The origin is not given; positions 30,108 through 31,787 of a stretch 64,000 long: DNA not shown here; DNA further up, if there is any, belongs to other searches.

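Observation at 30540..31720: Sharp low-GC / low-GC3 island confined to the body of the secretin gene (mosaic ORF)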

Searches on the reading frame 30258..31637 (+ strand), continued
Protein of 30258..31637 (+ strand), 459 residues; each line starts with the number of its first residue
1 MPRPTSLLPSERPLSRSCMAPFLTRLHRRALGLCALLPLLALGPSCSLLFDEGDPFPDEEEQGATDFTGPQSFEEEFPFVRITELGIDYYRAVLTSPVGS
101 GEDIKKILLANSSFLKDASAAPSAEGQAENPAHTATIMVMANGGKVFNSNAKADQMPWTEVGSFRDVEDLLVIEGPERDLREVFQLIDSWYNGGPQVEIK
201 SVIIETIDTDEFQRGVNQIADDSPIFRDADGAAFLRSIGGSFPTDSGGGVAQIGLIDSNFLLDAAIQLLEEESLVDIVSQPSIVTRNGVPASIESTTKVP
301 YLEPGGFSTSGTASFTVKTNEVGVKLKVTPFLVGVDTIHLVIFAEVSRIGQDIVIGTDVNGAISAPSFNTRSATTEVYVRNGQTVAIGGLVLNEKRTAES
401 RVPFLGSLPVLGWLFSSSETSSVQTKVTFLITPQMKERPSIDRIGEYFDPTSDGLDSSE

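Call 14: find_encoding_contigs(protein=P0004, flank=10000, max_places=3)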
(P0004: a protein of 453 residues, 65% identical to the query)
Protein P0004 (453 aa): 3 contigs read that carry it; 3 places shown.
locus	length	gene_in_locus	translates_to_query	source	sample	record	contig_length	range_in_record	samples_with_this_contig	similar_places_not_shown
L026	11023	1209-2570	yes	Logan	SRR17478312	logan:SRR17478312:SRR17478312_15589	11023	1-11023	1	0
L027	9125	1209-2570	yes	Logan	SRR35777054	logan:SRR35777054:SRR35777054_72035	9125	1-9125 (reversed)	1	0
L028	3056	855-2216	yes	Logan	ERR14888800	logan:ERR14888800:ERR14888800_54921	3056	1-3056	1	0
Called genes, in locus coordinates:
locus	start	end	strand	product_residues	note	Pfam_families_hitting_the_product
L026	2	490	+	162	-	?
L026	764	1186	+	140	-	PF03938:OmpH (faint)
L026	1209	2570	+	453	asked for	PF00263:Secretin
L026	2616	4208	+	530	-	PF21687:T2SSK_1st (faint)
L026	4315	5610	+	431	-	PF00709:Adenylsucc_synt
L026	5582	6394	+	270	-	PF01255:Prenyltransf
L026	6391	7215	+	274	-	PF01148:CTP_transf_1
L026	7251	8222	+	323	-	PF01695:IstB_IS21 (faint), PF02562:PhoH, PF13604:AAA_30 (weak), PF13245:AAA_19 (weak)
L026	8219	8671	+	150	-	PF02130:YbeY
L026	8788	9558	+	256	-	PF04542:Sigma70_r2, PF04539:Sigma70_r3 (weak), PF08281:Sigma70_r4_2 (weak), PF04545:Sigma70_r4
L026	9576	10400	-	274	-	PF00793:DAHP_synth_1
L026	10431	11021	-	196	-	?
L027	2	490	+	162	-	?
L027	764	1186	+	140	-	PF03938:OmpH (faint)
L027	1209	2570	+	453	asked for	PF00263:Secretin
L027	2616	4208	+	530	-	PF21687:T2SSK_1st (faint)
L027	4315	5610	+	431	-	PF00709:Adenylsucc_synt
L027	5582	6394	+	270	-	PF01255:Prenyltransf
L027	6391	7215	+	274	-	PF01148:CTP_transf_1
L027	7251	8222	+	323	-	PF01695:IstB_IS21 (faint), PF02562:PhoH, PF13604:AAA_30 (weak), PF13245:AAA_19 (weak)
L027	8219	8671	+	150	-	PF02130:YbeY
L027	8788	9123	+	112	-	?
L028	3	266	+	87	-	?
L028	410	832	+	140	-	PF03938:OmpH (faint)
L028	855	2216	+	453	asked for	PF00263:Secretin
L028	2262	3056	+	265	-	?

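Call 18: find_encoding_contigs(protein=P0008, flank=10000, max_places=2)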
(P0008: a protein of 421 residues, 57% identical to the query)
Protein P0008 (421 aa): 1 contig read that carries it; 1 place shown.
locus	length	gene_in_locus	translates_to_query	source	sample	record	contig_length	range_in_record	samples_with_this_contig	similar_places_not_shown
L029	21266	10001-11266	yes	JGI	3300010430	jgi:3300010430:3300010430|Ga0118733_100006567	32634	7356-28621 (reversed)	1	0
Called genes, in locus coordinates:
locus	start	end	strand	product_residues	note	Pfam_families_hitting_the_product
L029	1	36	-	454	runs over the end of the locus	PF02254:TrkA_N, PF13241:NAD_binding_7 (faint), PF02080:TrkA_C, PF02254:TrkA_N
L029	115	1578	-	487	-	PF13181:TPR_8 (faint), PF13428:TPR_14 (faint), PF14559:TPR_19 (faint), PF13431:TPR_17 (faint), PF13432:TPR_16 (weak), PF00515:TPR_1 (weak)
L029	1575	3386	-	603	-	PF07719:TPR_2 (faint), PF13414:TPR_11 (faint)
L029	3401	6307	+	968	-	PF13205:Big_5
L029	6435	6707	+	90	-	PF00312:Ribosomal_S15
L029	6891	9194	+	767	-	PF01138:RNase_PH, PF03725:RNase_PH_C (weak), PF03726:PNPase (weak), PF01138:RNase_PH, PF00013:KH_1, PF00575:S1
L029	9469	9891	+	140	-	PF03938:OmpH (faint)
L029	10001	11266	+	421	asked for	PF00263:Secretin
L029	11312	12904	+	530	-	-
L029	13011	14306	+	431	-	PF00709:Adenylsucc_synt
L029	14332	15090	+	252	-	PF01255:Prenyltransf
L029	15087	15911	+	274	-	PF01148:CTP_transf_1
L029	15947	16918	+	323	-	PF01695:IstB_IS21 (faint), PF02562:PhoH, PF13245:AAA_19 (weak), PF13604:AAA_30 (weak)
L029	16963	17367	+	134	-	PF02130:YbeY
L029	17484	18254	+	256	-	PF04542:Sigma70_r2, PF04539:Sigma70_r3 (weak), PF08281:Sigma70_r4_2 (weak), PF04545:Sigma70_r4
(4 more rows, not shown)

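Call 19: find_encoding_contigs(protein=P0007, flank=10000, max_places=2)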
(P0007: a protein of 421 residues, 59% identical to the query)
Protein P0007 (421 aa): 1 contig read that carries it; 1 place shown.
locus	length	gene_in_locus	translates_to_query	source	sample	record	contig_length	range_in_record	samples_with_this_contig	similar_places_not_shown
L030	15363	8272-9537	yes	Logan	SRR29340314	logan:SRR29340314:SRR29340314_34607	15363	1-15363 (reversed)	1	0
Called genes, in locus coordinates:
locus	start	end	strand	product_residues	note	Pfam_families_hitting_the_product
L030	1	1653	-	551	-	?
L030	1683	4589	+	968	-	PF13205:Big_5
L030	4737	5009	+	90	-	PF00312:Ribosomal_S15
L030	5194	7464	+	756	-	PF01138:RNase_PH, PF03725:RNase_PH_C (weak), PF03726:PNPase (weak), PF01138:RNase_PH, PF00013:KH_1, PF00575:S1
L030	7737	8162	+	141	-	PF03938:OmpH (faint)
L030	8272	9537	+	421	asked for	PF00263:Secretin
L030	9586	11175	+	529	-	-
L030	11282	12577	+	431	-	PF00709:Adenylsucc_synt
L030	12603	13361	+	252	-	PF01255:Prenyltransf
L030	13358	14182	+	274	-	PF01148:CTP_transf_1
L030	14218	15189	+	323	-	PF01695:IstB_IS21 (faint), PF02562:PhoH, PF13604:AAA_30 (weak), PF13245:AAA_19 (weak)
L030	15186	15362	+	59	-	?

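Call 20: find_encoding_contigs(protein=P0006, flank=10000, max_places=2)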
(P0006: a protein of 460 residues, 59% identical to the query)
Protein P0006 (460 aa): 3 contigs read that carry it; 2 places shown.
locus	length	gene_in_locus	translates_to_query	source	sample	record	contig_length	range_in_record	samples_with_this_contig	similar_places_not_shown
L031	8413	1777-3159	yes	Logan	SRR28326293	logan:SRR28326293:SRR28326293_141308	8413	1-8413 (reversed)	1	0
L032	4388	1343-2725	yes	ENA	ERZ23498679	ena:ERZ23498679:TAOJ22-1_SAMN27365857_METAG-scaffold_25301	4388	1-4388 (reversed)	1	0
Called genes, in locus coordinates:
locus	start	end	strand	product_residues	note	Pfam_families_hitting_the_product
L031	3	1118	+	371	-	?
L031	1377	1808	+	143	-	PF03938:OmpH (faint)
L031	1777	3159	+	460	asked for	PF00263:Secretin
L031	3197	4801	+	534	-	-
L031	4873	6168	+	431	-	PF00709:Adenylsucc_synt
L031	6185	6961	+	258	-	PF01255:Prenyltransf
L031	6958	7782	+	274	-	PF01148:CTP_transf_1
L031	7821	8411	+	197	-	?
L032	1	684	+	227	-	?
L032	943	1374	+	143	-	PF03938:OmpH (faint)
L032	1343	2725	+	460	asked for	PF00263:Secretin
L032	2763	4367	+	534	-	-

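Call 26: find_encoding_contigs(protein=P0001, flank=3000, max_places=6)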
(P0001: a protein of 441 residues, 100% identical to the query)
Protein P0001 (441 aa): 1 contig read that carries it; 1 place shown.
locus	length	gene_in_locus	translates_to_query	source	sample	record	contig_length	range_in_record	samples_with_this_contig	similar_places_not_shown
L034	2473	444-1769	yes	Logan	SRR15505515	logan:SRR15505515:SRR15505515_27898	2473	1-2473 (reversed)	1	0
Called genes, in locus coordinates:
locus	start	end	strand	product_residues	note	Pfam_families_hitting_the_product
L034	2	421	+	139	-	?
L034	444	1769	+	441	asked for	PF00263:Secretin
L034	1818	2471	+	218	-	?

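Call 33: search_solved_structures(query=A1, max_evalue=0.001)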
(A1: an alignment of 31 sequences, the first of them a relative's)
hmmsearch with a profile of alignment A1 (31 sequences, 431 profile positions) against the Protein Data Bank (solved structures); distinct sequences matched with E-value up to 0.001: 22.
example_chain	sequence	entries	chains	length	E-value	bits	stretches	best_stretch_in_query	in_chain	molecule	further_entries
6i1x_A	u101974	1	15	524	8.7e-35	123.6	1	129-411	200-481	Type II secretion system protein D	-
6hcg_A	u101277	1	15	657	3.6e-32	115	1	143-409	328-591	Type II secretion system protein D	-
5wq7_A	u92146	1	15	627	3.8e-28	101.7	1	144-409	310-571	Putative type II secretion system protein D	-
6w6m_A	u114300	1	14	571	7.3e-27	97.5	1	161-408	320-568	Type IV pilus secretin PilQ family protein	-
6i1y_A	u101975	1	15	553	4.4e-26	94.9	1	227-409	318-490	General secretion pathway protein GspD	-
6ve2_A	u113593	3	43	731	4.8e-25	91.5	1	215-414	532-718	Fimbrial assembly protein PilQ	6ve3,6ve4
9x0w_A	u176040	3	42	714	5.1e-25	91.4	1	215-414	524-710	Fimbrial assembly protein PilQ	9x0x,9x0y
9k8v_A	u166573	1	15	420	9.8e-25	90.5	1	217-409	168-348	General secretion pathway protein D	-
5wq9_A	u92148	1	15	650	1.5e-24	89.9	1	216-409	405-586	Type II secretion system protein D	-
5wq8_A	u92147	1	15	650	3.9e-24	88.5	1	216-409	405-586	Type II secretion system protein D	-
5wln_G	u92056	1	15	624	6.8e-24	87.7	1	161-410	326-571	Type II secretion system protein D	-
5w68_A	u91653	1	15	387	1.5e-22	83.2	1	224-408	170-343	Putative type II secretion protein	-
9sh1_A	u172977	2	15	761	1.8e-22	83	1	133-408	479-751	Type IV pilus biogenesis and competence protein PilQ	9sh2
4av2_A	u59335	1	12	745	1.9e-22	82.9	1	134-409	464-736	TYPE IV PILUS BIOGENESIS AND COMPETENCE PROTEIN PILQ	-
5zdh_A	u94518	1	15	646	3.4e-22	82.1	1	160-408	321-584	Type II secretion system protein D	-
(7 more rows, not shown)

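Call 42: predict_structure(alignment_id=A1)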
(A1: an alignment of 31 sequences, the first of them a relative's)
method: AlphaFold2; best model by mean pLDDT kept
length: 441 residues; sequences in the alignment: 31
mean_pLDDT: 64.7   pTM: 0.42
mean pLDDT of the five models: 64.7, 63.9, 63.2, 60.9, 60.6
residues with pLDDT >= 90: 25; 70-90: 168; 50-70: 146; < 50: 102
segments of 3 or more residues with pLDDT < 50: 1-6, 24-47, 191-239, 422-441
pLDDT, mean of each block of 10 residues (from residue 1): 47 55 46 41 47 71 85 88 88 89 70 83 83 63 74 91 86 70 72 36 38 38 36 42 55 58 76 78 67 67 79 79 80 62 62 75 76 55 57 59 62 77 46 41 27
secondary structure, 60 per line:
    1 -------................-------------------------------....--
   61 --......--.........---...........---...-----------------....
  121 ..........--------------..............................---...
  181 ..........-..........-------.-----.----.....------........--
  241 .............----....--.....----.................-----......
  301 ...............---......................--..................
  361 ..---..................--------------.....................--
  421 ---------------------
elements in order: H8-23 H55-58 E63-68 E71-79 H83-93 E97-99 E117-130 E145-158 H159-174 E178-190 H192-201 E220-224 E231-238 H241-253 E258-261 E264-268 E273-289 E295-315 E319-340 E343-362 E366-383 E398-418

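Call 45: fold_search(model_id=the predicted structure, library=pdb)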
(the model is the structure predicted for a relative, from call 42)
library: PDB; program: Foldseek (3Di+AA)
matches with E <= 10: 932; with E <= 0.001: 40
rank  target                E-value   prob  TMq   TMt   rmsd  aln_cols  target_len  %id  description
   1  6hcg_A                2.4e-13  1.00  0.27  0.21  26.8       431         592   18  Klebsiella pneumoniae type II secretion system outer membrane complex. PulD, PulS and PulC HR domain. (released 2019-11-27)
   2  6w6m_A                3.0e-13  1.00  0.26  0.28  24.6       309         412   23  Single particle cryoEM structure of V. cholerae Type IV competence pilus secretin PilQ (released 2020-10-14)
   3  6i1x_A                7.0e-13  1.00  0.29  0.27  21.3       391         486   20  Aeromonas hydrophila ExeD (released 2019-04-10)
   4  5wq7_A                2.1e-12  1.00  0.26  0.24  20.9       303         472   21  CryoEM structure of type II secretion system secretin GspD in E.coli K12 (released 2016-12-28)
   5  5wq8_A                3.6e-12  1.00  0.29  0.26  23.1       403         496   18  CryoEM structure of type II secretion system secretin GspD in Vibrio cholerae (released 2016-12-28)
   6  9k8v_A                4.9e-12  1.00  0.29  0.33  25.6       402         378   18  Cryo-EM structure of the Type II secretion system protein from Vibrio cholerae (released 2025-10-29)
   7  5wq9_A                5.1e-12  1.00  0.30  0.27  23.2       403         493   18  CryoEM structure of type II secretion system secretin GspD G453A mutant in Vibrio cholerae (released 2016-12-28)
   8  9u5s_A                7.4e-12  1.00  0.28  0.27  27.2       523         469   13  The structure of the BfpBG complex in the T4bP system (released 2025-11-05)
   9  8co1_A1               1.1e-11  1.00  0.25  0.20  34.5       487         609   13  Type II Secretion System (released 2024-04-10)
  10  6ve2_A                1.9e-11  1.00  0.29  0.36  23.9       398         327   18  Tetradecameric PilQ bound by TsaP heptamer from Pseudomonas aeruginosa (released 2020-12-23)
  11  5zdh_A                2.0e-11  1.00  0.26  0.24  26.9       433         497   17  CryoEM structure of ETEC Pilotin-Secretin AspS-GspD complex (released 2018-04-18)
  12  6pee_A                3.8e-11  1.00  0.30  0.37  21.7       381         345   17  InvG secretin domain beta-barrel from Salmonella SPI-1 injectisome NC-base (released 2019-10-23)
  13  6q14_A                3.8e-11  1.00  0.30  0.28  21.7       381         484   17  Structure of the Salmonella SPI-1 injectisome NC-base (released 2019-10-23)
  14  6q14_B                3.8e-11  1.00  0.30  0.27  21.7       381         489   17  Structure of the Salmonella SPI-1 injectisome NC-base (released 2019-10-23)
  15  8jvb_A                4.4e-11  1.00  0.24  0.28  34.0       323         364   20  Cryo-EM structure of the Type II secretion system protein from Acidithiobacillus caldus (released 2024-07-03)
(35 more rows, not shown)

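Call 51: find_encoding_contigs(protein=P0025, flank=8000, max_places=1)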
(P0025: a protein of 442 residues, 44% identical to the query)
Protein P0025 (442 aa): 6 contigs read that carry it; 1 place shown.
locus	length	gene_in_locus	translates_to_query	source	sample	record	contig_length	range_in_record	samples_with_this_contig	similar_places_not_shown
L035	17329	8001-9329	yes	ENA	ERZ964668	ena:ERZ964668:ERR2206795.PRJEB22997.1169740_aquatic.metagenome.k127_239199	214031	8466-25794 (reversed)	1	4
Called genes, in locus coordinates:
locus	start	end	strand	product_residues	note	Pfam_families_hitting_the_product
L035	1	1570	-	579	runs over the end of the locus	PF00515:TPR_1 (faint)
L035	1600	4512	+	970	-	PF13205:Big_5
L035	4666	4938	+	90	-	PF00312:Ribosomal_S15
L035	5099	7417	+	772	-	PF01138:RNase_PH, PF03725:RNase_PH_C (weak), PF03726:PNPase (weak), PF01138:RNase_PH, PF00013:KH_1, PF00575:S1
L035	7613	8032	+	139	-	PF03938:OmpH (faint)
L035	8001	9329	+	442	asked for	PF00263:Secretin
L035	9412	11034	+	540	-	-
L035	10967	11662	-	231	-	-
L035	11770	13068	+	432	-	PF00709:Adenylsucc_synt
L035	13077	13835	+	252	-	PF01255:Prenyltransf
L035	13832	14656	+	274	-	PF01148:CTP_transf_1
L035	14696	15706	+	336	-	PF13481:AAA_25 (faint), PF02562:PhoH, PF13604:AAA_30 (weak)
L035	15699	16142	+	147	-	PF02130:YbeY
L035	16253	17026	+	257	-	PF04542:Sigma70_r2, PF04539:Sigma70_r3 (weak), PF08281:Sigma70_r4_2 (weak), PF04545:Sigma70_r4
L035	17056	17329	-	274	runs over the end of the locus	PF00793:DAHP_synth_1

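Call 52: find_encoding_contigs(protein=P0022, flank=8000, max_places=1)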
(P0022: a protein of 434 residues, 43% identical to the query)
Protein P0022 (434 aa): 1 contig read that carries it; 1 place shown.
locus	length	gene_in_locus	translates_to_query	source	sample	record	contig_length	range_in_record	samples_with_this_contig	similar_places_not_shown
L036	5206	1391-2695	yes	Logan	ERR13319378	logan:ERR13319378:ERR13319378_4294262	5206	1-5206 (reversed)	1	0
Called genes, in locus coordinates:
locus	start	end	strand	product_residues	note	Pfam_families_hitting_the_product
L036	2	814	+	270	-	?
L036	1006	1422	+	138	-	PF03938:OmpH (faint)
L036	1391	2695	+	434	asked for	PF00263:Secretin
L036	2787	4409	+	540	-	-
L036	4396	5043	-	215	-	-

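Call 54: find_related_loci(query=A1, collection=viral_contigs, flank=8000)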
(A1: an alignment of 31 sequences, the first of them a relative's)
Query A1 (441 aa) in viral_contigs; peptide patterns used: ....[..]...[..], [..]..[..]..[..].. (x = any residue, [..] = any of these).
52 stretches matched a pattern; 2 encode a relative of the query (tblastn E <= 1e-3); 2 distinct loci.
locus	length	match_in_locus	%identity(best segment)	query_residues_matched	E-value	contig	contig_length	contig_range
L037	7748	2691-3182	30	246-417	2e-17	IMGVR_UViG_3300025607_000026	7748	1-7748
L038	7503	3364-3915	27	217-417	2e-16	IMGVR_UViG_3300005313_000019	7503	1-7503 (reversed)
